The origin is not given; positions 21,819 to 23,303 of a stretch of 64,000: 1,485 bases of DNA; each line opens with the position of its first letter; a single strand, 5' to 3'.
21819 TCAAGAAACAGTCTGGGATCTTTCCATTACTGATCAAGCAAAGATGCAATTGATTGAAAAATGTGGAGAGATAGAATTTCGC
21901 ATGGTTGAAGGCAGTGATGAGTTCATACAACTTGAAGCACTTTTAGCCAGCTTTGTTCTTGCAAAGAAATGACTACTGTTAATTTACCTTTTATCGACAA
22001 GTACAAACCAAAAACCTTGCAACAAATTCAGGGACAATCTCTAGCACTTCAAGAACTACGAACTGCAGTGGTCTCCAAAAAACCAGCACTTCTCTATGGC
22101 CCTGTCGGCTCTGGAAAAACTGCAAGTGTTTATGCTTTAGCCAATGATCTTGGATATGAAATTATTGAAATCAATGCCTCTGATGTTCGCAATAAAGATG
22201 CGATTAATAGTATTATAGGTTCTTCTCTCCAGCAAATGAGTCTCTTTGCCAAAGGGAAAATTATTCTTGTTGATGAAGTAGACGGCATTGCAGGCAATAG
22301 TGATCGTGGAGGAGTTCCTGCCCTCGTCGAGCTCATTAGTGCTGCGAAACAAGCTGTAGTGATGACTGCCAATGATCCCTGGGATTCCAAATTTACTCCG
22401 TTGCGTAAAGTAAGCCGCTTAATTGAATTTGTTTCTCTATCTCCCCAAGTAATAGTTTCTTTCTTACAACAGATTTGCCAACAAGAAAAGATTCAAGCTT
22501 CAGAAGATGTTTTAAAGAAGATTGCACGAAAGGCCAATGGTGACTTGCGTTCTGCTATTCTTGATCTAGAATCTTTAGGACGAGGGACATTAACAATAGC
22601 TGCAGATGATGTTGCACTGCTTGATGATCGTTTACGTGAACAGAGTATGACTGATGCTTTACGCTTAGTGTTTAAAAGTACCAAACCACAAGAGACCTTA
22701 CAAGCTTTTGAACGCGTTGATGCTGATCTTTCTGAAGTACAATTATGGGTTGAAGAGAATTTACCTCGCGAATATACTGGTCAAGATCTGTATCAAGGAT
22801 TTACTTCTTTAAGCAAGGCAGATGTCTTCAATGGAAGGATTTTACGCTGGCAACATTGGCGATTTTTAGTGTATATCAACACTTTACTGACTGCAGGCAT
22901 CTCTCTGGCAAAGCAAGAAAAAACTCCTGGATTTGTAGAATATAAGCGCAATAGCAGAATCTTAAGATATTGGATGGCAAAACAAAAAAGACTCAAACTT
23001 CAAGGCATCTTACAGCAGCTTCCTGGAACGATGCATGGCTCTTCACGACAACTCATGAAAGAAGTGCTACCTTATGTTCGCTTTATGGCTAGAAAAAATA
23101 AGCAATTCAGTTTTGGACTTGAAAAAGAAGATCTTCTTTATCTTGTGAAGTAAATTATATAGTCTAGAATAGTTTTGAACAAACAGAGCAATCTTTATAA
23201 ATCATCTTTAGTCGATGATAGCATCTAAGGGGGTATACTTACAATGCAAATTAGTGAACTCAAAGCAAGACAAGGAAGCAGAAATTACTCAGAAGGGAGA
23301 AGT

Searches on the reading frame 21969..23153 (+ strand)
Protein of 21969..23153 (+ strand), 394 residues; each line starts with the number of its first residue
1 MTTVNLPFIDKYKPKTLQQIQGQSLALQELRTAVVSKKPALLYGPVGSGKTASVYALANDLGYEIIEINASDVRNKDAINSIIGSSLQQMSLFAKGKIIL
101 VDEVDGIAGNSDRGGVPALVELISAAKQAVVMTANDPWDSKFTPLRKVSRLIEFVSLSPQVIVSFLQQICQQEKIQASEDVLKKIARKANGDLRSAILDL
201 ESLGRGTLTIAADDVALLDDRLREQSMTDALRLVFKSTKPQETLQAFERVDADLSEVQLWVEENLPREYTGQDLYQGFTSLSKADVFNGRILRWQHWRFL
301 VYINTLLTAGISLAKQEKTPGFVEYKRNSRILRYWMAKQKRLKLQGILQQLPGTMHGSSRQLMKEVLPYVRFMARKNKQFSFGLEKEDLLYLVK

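Call 30: find_encoding_contigs(protein=window:21969-23153:+, flank=10000, max_places=4)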
Protein window:21969-23153:+ (394 aa): 22 contigs read that carry it; 4 places shown.
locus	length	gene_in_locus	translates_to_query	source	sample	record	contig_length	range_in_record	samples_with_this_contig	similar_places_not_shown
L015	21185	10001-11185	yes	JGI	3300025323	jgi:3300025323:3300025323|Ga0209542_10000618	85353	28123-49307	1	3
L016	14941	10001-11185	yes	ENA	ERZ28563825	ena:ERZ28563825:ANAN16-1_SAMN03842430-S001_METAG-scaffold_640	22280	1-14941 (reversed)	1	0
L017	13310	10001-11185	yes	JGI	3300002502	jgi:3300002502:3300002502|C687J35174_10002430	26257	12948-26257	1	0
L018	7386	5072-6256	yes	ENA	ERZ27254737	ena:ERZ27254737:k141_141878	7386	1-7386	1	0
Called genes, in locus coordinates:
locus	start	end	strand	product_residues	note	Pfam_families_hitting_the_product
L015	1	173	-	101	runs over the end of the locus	PF04981:NMD3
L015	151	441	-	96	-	PF04242:DUF424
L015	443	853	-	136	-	PF01873:eIF-5_eIF-2B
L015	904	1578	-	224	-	PF01336:tRNA_anti-codon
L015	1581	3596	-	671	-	PF14551:MCM_N, PF17207:MCM_OB, PF00493:MCM, PF07726:AAA_3 (weak), PF07728:AAA_5 (weak), PF01078:Mg_chelatase, PF17855:MCM_lid, PF21120: (weak)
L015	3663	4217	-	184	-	PF00352:TBP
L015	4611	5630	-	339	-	-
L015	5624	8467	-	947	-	PF00133:tRNA-synt_1, PF09334:tRNA-synt_1g, PF08264:Anticodon_1, PF19302:DUF5915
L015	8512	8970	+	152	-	PF01938:TRAM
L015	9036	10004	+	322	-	PF03215:Rad17 (weak), PF05496:RuvB_N (weak), PF13173:AAA_14 (weak), PF00004:AAA, PF13177:DNA_pol3_delta2, PF25361:AAA_lid_RFC1 (weak), PF08542:Rep_fac_C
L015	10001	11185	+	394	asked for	PF00004:AAA, PF21960:RCF1-5-like_lid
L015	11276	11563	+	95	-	PF21473:OB_Ssb-like (weak), PF01336:tRNA_anti-codon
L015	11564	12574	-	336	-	PF13623:SurA_N_2, PF13624:SurA_N_3, PF09312:SurA_N (weak), PF13145:Rotamase_2, PF13616:Rotamase_3, PF00639:Rotamase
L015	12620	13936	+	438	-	PF01935:DUF87, PF05872:HerA_C (faint), PF05707:Zot (faint)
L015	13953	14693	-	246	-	-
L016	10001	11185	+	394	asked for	PF00004:AAA, PF21960:RCF1-5-like_lid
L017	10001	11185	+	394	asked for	PF00004:AAA, PF21960:RCF1-5-like_lid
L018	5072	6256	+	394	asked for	PF00004:AAA, PF21960:RCF1-5-like_lid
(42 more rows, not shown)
